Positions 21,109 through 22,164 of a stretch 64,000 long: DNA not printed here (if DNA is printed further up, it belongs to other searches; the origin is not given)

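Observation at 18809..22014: Three-gene paralog cassette interleaved with tRNA genes and a tRNA fragment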

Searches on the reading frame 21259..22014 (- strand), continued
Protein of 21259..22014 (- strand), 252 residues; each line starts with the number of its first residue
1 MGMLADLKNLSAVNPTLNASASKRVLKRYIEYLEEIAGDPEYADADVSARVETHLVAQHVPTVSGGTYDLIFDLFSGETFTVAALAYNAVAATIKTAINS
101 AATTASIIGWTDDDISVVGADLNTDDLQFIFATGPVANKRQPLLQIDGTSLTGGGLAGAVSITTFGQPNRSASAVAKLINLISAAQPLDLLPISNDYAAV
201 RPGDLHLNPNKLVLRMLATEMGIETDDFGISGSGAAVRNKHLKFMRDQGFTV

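Call 31: list_cluster_members(proteins=[P0004, P0006, P0023, P0029, P0030, P0032, P0034, P0025, P0046, P0052])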
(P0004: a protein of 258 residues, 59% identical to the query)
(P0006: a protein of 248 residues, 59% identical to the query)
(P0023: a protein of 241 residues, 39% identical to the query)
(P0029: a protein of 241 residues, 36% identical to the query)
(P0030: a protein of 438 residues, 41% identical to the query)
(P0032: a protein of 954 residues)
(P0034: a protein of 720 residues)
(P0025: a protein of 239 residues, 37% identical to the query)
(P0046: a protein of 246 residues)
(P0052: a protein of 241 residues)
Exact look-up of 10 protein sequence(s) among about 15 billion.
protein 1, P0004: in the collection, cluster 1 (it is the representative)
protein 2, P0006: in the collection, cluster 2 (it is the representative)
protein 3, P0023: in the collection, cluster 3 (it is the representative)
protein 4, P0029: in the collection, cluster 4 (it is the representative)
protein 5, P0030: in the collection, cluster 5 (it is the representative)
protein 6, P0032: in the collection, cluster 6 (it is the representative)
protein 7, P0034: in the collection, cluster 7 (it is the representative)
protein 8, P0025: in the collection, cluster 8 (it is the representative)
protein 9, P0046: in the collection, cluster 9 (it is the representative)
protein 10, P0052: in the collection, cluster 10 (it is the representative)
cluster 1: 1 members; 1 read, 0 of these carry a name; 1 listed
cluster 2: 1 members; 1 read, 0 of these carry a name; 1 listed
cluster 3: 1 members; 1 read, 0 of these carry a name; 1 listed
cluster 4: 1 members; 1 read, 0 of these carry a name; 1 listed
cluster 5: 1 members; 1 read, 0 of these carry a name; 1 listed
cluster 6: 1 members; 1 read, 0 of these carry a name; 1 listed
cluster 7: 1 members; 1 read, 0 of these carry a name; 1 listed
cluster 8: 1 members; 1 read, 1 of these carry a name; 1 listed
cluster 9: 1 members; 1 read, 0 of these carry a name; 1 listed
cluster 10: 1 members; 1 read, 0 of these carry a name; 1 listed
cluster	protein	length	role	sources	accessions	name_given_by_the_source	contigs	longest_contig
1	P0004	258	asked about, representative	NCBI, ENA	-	-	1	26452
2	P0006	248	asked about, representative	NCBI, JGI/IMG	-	-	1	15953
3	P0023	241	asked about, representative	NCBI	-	-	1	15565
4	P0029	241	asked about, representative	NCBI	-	-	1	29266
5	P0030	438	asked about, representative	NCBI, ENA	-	-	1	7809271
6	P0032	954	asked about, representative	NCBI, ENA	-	-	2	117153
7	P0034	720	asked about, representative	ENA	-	-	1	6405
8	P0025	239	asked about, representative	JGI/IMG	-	hypothetical protein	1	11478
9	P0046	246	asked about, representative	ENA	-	-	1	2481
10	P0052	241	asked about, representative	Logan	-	-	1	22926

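Call 33: find_encoding_contigs(protein=P0030, flank=10000, max_places=2)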
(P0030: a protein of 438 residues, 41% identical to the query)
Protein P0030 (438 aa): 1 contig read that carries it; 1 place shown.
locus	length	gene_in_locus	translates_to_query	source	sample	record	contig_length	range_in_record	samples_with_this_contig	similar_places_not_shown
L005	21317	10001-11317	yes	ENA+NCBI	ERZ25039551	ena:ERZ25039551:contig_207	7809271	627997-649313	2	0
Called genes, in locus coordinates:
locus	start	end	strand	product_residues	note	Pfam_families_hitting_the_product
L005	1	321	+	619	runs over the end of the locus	PF00514:Arm (faint), PF13513:HEAT_EZ (faint), PF03130:HEAT_PBS (faint), PF02985:HEAT (faint), PF13646:HEAT_2 (weak)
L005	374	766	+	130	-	-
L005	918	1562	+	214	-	PF08281:Sigma70_r4_2 (weak)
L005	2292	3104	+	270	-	PF02195:ParB_N, PF17762:HTH_ParB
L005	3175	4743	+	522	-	PF12696:TraG-D_C (weak)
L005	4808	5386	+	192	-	-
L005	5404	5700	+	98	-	-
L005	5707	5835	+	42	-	-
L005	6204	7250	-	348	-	PF00589:Phage_integrase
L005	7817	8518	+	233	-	PF07638:Sigma70_ECF (weak), PF04542:Sigma70_r2, PF08281:Sigma70_r4_2 (weak)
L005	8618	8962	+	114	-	-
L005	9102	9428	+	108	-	-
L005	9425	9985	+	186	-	-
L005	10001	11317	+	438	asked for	-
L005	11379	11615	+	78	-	-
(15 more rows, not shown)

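Call 34: find_encoding_contigs(protein=P0028, flank=10000, max_places=2)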
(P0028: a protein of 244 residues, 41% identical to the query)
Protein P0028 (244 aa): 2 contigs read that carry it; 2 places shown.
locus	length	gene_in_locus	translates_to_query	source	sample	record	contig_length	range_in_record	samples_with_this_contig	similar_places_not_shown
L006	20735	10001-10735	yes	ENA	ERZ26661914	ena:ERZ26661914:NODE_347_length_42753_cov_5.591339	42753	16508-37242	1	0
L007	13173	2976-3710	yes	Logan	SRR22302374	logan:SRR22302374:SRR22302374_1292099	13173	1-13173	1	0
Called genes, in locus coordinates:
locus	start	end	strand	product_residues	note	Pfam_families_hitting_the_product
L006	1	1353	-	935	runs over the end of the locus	PF19263:DUF5906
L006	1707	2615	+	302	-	PF02195:ParB_N (faint), PF17762:HTH_ParB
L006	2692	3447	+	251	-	-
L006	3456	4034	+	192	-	-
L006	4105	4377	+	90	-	-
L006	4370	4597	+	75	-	-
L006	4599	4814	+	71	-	-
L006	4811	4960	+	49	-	PF26948:DUF8296 (weak)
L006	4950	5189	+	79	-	-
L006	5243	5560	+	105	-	-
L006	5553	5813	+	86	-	-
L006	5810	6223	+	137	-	-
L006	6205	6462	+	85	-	-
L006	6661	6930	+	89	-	-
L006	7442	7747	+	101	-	-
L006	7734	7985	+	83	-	-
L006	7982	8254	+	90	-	-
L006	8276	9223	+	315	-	-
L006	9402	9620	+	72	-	-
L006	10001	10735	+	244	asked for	-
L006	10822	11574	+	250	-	-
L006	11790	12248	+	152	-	-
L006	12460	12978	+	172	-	-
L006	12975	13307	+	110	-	PF00856:SET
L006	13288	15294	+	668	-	-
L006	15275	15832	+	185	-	PF07463:NUMOD4, PF13392:HNH_3 (weak)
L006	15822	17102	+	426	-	-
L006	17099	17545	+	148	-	-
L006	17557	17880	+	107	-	-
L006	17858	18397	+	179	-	-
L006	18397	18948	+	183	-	-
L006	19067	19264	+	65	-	-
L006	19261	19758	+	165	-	-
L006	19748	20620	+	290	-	PF02195:ParB_N, PF17762:HTH_ParB (weak)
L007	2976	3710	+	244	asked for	-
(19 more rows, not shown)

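Call 35: find_encoding_contigs(protein=P0029, flank=10000, max_places=2)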
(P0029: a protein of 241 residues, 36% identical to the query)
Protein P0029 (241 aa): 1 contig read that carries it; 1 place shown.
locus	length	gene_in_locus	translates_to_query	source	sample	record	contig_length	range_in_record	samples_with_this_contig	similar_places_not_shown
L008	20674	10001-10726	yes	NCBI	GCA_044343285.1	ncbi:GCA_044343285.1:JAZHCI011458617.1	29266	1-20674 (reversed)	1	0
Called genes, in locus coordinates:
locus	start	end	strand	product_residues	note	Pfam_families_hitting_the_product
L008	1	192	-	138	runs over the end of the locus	-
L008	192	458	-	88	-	-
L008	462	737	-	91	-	-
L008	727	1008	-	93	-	-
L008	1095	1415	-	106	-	-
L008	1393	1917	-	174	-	PF00085:Thioredoxin (weak), PF13899:Thioredoxin_7, PF13098:Thioredoxin_2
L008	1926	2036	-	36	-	-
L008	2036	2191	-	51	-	-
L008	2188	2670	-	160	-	-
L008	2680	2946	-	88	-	-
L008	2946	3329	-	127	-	-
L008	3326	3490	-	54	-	-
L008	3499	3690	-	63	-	-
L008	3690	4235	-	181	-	PF00929:RNase_T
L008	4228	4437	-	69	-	-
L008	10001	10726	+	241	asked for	-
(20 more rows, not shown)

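Call 41: find_encoding_contigs(protein=P0021, flank=10000, max_places=2)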
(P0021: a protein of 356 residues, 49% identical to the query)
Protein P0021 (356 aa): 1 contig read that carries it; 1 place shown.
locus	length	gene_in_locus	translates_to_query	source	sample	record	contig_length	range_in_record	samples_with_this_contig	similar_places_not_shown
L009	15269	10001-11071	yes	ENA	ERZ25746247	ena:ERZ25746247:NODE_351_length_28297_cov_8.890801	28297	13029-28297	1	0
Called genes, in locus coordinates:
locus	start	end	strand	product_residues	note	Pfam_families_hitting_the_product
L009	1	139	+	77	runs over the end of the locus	-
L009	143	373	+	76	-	-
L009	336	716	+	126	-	PF01592:NifU_N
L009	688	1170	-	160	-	-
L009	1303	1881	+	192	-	-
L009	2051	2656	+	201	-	-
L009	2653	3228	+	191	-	-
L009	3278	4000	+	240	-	-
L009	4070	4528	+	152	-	-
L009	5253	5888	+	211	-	-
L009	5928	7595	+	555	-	PF05876:GpA_ATPase, PF20454:GpA_nuclease (faint)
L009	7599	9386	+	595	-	-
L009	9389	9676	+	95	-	-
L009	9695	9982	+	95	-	-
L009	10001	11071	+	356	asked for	-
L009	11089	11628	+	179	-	PF20557:DnaT_2 (weak)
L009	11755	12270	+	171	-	-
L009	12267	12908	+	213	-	-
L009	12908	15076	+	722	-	-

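Call 42: find_encoding_contigs(protein=P0027, flank=10000, max_places=2)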
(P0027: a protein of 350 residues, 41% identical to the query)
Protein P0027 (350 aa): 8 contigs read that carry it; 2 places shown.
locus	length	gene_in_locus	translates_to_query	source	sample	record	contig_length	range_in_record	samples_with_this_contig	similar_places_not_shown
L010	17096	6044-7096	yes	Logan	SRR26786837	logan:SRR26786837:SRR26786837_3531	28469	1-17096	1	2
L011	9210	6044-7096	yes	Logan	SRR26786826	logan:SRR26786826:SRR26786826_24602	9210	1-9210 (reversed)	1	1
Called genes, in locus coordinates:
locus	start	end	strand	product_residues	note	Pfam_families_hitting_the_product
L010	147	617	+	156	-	-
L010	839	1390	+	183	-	-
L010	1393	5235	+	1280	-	PF10145:PhageMin_Tail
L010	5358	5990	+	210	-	-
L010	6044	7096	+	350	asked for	-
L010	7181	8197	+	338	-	-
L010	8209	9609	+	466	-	-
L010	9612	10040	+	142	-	-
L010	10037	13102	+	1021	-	-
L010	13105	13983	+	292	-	-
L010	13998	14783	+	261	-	-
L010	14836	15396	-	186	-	PF01145:Band_7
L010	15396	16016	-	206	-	PF00929:RNase_T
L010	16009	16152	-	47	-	-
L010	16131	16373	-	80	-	-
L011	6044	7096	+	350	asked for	-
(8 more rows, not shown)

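Call 43: find_encoding_contigs(protein=P0024, flank=10000, max_places=2)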
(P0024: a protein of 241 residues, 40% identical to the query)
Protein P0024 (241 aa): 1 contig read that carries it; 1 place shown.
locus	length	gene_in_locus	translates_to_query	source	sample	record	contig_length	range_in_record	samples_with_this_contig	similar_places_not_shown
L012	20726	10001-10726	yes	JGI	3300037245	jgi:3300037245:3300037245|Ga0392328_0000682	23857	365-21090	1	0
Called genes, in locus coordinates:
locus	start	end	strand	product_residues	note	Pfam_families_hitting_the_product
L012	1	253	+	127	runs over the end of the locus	-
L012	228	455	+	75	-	-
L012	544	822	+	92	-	-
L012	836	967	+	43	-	-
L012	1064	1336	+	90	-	-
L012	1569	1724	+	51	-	-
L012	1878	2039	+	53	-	-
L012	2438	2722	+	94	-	-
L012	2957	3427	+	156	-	-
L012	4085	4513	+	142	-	-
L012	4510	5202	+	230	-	-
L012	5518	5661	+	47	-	-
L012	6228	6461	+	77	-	-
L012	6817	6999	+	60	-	-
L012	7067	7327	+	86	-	PF13098:Thioredoxin_2 (weak)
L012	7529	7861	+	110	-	-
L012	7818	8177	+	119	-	-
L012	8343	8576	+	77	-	-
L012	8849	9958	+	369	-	-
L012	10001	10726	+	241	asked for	-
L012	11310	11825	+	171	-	-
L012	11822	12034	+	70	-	-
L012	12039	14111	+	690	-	PF00176:SNF2-rel_dom (weak)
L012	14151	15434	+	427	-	-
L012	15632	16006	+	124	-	-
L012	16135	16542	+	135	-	-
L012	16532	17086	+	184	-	-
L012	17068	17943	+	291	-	PF02195:ParB_N (weak)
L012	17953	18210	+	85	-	-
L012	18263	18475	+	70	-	-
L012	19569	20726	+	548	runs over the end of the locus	PF05731:TROVE, PF25045:vWA_Ro60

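Call 45: fold_search(model_id=the predicted structure, library=viral)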
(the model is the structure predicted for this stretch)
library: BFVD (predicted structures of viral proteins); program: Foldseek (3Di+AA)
matches with E <= 10: 388; with E <= 0.001: 8
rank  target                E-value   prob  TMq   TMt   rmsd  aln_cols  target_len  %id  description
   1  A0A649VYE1            3.0e-07  1.00  0.38  0.29   2.6       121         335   26  Major tail protein [Microbacterium phage Teamocil]
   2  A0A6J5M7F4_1          1.6e-06  1.00  0.37  0.12   4.1       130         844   29  Uncharacterized protein [uncultured Caudovirales phage]
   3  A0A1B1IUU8            1.5e-05  1.00  0.36  0.11   2.7       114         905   20  (no name in the UniProt tables at hand)
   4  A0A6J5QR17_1          1.7e-05  1.00  0.35  0.13   3.3       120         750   22  Uncharacterized protein [uncultured Caudovirales phage]
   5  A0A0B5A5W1            1.8e-05  1.00  0.36  0.15   8.8       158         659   23  Minor tail protein [Mycobacterium phage Sheen]
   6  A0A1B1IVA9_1          2.3e-05  1.00  0.35  0.11   7.9       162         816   22  (no name in the UniProt tables at hand)
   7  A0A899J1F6            4.1e-05  1.00  0.35  0.20   3.7       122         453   19  (no name in the UniProt tables at hand)
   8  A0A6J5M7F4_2          7.4e-04  1.00  0.32  0.11   6.7       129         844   16  Uncharacterized protein [uncultured Caudovirales phage]
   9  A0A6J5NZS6            2.9e-03  0.99  0.26  0.08  18.9       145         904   18  Tail fiber protein [uncultured Caudovirales phage]
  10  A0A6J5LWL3            3.9e-03  0.99  0.32  0.42   9.7       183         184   21  Uncharacterized protein [uncultured Caudovirales phage]
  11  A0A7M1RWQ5            6.6e-03  0.96  0.27  0.25   6.2       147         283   12  Uncharacterized protein [uncultured phage cr8_1]
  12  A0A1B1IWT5            1.3e-02  0.96  0.28  0.16   5.6       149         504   15  (no name in the UniProt tables at hand)
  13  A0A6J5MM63            1.6e-02  0.99  0.27  0.09  11.3       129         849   19  Uncharacterized protein [uncultured Caudovirales phage]
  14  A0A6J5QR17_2          1.9e-02  0.84  0.29  0.12  16.1       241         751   11  Uncharacterized protein [uncultured Caudovirales phage]
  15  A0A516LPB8            2.0e-02  0.99  0.31  0.20   4.9       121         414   13  (no name in the UniProt tables at hand)
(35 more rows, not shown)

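Call 53: search_dna_similar(query=P0010, collection=phages, mode=protein, max_evalue=0.01, max_rows=20)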
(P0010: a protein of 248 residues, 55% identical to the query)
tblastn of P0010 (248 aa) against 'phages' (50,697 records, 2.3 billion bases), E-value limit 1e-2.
No match.

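Call 54: find_related_loci(query=A3, collection=genome_contigs, flank=10000)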
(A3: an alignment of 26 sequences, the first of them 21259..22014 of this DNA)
Query A3 (252 aa) in genome_contigs; peptide patterns used: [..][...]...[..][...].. (x = any residue, [..] = any of these).
16 stretches matched a pattern, but none encodes a relative of the query by tblastn (E <= 1e-3).

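Call 55: find_related_loci(query=A3, collection=viral_contigs, flank=10000)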
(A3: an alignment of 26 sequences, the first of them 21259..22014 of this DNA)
Query A3 (252 aa) in viral_contigs; peptide patterns used: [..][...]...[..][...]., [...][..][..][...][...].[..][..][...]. (x = any residue, [..] = any of these).
223 stretches matched a pattern; 43 encode a relative of the query (tblastn E <= 1e-3); 43 distinct loci.
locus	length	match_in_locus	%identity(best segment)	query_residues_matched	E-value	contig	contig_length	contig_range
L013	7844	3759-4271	42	1-175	5e-29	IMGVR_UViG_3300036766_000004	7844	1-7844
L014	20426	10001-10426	44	46-187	9e-29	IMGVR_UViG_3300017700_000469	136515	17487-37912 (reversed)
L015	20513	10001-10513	42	1-175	6e-29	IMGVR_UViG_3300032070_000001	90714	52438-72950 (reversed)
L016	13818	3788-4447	38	1-223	4e-25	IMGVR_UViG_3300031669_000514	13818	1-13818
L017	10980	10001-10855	53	1-168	6e-24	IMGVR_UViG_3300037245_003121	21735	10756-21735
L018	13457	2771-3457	36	1-231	2e-23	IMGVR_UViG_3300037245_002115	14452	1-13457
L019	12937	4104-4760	33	3-231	5e-22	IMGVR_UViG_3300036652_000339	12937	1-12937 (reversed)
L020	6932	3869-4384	40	54-227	8e-21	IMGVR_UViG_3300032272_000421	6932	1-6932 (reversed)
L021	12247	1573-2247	37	21-155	3e-20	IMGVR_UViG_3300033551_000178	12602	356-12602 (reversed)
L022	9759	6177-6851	37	21-155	3e-20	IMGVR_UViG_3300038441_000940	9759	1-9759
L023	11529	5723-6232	41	52-223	6e-19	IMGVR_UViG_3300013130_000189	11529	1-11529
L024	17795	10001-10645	32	1-227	5e-19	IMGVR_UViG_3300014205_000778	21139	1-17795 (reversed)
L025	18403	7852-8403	35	1-183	5e-19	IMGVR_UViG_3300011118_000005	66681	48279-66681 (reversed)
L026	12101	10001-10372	35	64-187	2e-18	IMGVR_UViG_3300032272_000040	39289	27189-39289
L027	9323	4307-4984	38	1-222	4e-18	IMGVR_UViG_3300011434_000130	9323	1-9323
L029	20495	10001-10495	35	62-229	2e-17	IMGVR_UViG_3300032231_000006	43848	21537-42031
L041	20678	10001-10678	36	1-227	8e-19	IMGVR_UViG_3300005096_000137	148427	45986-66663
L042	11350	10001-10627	44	44-187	2e-12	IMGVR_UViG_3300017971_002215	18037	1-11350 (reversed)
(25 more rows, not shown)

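Call 63: search_protein_families(library=phrogs, proteins=[L016:3456-3734:+, L016:7640-7996:+, L009:12908-15073:+, L029:1661-2629:+], max_evalue=0.01)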
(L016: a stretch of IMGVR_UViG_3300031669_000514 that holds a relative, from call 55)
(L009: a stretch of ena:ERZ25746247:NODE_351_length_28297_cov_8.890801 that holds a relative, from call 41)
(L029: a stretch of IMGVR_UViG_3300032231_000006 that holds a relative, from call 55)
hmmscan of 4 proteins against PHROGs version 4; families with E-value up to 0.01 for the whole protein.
L016:3456-3734:+ (93 aa): 0 families

L016:7640-7996:+ (119 aa): 0 families

L009:12908-15073:+ (722 aa): 4 families
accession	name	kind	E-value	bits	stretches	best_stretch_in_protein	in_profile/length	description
phrog_477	-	connector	4e-12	47.3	1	548-686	20-143/220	head-tail adaptor Ad1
phrog_26537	-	unknown function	0.0001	23.4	0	8-27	26-45/70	-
phrog_3926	-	DNA, RNA and nucleotide metabolism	0.0018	19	0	247-295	241-287/312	replication initiation protein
phrog_38661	-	unknown function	0.0059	18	0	104-130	14-40/76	-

L029:1661-2629:+ (323 aa): 1 family
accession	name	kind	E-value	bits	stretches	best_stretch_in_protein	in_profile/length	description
phrog_477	-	connector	2.7e-08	34.8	1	32-116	21-84/220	head-tail adaptor Ad1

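Call 64: search_protein_families(library=pfam, proteins=[L016:3456-3734:+, L016:7640-7996:+, L009:12908-15073:+, L029:1661-2629:+], max_evalue=0.01)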
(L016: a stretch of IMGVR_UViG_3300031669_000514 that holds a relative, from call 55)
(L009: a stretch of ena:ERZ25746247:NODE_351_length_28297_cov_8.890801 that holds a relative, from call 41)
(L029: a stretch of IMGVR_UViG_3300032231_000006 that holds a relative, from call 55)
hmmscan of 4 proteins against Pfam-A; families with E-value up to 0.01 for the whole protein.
L016:3456-3734:+ (93 aa): 0 families

L016:7640-7996:+ (119 aa): 0 families

L009:12908-15073:+ (722 aa): 1 family
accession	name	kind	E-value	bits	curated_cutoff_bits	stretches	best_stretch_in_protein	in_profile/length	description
PF20557.3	DnaT_2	-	2.3e-06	28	27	1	551-687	17-135/168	Putative DnaT-like ssDNA binding protein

L029:1661-2629:+ (323 aa): 0 families

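Call 78: search_solved_structures(query=window:21259-22014:-, max_evalue=10)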
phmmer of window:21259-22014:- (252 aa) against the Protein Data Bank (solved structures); distinct sequences matched with E-value up to 10: 0.

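Call 81: find_encoding_contigs(protein=P0003, flank=4000, max_places=6)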
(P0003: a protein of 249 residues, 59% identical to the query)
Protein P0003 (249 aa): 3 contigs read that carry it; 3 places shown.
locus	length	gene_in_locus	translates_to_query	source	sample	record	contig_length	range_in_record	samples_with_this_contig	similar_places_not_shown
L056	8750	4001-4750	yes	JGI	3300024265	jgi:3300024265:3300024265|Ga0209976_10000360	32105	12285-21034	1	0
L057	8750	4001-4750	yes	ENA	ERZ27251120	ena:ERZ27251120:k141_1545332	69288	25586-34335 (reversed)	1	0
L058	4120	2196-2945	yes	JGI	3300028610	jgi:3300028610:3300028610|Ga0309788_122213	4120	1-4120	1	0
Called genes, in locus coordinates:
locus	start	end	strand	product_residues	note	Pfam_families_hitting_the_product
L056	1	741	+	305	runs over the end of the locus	PF02195:ParB_N (weak), PF17762:HTH_ParB (weak)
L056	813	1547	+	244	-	-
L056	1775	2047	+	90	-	-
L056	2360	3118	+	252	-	-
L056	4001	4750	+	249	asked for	-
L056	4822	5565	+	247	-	-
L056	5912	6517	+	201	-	-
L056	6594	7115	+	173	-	-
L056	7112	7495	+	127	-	PF00856:SET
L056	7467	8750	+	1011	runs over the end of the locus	-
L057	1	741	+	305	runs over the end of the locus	PF02195:ParB_N (weak), PF17762:HTH_ParB (weak)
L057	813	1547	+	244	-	-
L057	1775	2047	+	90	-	-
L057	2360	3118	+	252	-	-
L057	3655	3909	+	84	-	-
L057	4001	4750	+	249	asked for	-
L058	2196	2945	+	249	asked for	-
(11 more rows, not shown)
